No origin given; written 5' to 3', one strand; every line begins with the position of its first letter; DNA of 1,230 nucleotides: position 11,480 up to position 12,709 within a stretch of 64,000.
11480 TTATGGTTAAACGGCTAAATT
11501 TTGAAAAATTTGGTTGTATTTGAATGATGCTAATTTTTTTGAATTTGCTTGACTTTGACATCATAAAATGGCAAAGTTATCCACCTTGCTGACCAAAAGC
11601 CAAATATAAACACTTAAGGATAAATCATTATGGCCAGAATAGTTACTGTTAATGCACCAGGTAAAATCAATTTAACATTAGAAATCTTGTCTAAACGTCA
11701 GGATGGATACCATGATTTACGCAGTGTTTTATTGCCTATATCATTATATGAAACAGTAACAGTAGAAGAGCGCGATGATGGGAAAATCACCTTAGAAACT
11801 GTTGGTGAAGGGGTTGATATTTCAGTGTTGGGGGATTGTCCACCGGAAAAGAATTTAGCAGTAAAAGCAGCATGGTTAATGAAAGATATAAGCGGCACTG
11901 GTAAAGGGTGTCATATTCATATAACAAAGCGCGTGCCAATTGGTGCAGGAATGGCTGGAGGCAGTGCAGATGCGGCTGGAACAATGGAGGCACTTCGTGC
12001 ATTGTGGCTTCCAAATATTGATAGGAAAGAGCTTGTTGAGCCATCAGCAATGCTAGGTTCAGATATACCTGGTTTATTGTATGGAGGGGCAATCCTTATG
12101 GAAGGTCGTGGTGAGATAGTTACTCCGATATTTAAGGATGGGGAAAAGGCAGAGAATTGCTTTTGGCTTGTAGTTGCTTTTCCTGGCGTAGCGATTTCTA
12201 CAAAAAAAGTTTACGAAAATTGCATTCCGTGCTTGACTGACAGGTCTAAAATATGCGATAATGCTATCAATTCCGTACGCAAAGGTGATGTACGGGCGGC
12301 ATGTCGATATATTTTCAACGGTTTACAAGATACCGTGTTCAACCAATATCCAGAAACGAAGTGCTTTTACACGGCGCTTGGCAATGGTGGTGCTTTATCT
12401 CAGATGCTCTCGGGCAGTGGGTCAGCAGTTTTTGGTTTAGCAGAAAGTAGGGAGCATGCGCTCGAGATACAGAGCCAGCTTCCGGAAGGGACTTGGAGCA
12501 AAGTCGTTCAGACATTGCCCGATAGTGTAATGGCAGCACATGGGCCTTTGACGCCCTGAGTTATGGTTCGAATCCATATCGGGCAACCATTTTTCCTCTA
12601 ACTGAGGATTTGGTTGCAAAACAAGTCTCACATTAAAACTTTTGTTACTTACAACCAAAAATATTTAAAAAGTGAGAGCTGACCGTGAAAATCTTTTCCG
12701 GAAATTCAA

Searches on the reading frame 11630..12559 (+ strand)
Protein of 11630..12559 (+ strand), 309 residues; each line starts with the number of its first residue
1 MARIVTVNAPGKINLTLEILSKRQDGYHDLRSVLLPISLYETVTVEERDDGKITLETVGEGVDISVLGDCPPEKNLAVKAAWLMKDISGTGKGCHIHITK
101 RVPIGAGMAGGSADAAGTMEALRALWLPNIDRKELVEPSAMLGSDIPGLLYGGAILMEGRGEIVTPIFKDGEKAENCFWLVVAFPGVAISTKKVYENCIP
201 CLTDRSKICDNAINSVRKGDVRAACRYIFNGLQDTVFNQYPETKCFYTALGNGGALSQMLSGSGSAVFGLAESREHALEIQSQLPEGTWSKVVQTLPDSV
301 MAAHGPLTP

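Call 82: list_cluster_members(proteins=[window:11630-12559:+, window:16607-18418:+, window:3280-6333:+, window:1883-3283:+, P0241])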
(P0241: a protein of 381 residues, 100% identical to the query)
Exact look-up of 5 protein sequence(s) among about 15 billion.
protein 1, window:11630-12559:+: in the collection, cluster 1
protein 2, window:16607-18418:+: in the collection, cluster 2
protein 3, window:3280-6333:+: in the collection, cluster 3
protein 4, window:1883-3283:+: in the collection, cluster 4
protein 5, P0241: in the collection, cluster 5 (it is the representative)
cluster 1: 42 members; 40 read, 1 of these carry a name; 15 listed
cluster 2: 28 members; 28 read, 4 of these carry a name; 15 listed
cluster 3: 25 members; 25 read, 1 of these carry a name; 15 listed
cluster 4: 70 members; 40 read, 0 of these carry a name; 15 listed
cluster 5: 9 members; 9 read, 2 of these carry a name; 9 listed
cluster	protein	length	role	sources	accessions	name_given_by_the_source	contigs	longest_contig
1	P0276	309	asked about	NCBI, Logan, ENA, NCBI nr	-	-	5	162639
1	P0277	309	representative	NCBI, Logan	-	-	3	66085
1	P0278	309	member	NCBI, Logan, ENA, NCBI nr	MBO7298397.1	MAG: 4-(cytidine 5'-diphospho)-2-C-methyl-D-erythritol kinase [Kiritimatiellae bacterium] | 4-(cytidine 5'-diphospho)-2-C-methyl-D-erythritol kinase [Kiritimatiellia bacterium]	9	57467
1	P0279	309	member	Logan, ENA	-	-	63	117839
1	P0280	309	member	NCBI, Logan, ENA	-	-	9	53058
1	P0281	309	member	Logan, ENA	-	-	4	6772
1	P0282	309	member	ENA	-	-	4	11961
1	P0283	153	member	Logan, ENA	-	-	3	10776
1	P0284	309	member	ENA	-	-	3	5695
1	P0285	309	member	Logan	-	-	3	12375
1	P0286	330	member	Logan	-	-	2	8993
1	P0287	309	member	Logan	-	-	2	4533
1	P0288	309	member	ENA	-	-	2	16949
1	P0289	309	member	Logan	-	-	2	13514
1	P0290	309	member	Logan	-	-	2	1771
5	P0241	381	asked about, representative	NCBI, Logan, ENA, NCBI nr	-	-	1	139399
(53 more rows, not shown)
